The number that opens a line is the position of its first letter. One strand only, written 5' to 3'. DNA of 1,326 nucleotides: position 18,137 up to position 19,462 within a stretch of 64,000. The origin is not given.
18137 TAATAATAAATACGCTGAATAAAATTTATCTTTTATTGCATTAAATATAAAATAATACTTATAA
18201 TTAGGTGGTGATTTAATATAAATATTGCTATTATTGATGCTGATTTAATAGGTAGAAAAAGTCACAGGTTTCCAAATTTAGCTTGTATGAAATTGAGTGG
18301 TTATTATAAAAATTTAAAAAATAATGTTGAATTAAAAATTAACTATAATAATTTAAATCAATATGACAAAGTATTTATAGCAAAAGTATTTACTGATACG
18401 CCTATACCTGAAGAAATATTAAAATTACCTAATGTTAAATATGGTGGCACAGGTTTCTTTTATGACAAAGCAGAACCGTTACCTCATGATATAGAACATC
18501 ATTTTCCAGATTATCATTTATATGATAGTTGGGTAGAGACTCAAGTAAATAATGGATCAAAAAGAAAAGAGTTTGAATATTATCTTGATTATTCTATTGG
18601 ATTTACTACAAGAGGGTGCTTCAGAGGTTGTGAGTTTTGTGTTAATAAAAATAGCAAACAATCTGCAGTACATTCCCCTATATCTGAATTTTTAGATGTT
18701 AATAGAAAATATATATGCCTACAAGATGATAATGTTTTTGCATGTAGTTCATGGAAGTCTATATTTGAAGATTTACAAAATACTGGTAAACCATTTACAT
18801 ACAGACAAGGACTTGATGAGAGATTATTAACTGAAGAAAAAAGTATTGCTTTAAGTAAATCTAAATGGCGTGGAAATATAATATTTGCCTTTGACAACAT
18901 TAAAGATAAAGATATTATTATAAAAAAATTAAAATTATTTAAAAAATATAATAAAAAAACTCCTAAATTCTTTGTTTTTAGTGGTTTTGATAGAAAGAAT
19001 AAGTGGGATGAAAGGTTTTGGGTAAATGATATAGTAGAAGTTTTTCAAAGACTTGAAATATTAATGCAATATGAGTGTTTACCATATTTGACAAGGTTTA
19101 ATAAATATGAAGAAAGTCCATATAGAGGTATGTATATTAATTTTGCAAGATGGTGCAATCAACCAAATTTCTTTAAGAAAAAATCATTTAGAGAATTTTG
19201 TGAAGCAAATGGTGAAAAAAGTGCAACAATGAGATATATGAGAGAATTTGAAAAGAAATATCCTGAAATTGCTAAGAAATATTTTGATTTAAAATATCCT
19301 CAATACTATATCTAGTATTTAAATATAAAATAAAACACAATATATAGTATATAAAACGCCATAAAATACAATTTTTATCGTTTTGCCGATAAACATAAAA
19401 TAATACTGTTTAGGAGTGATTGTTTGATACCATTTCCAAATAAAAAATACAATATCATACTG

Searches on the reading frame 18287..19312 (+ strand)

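Call 33: search_protein_families(library=phrogs, proteins=[window:18287-19312:+], max_evalue=0.00001)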
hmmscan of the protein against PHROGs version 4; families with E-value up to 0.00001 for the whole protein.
window:18287-19312:+ (342 aa): 1 family
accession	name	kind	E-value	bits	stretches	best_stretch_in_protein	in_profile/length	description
phrog_9298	-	other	1.2e-42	147.3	1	1-312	19-299/305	radical SAM domain protein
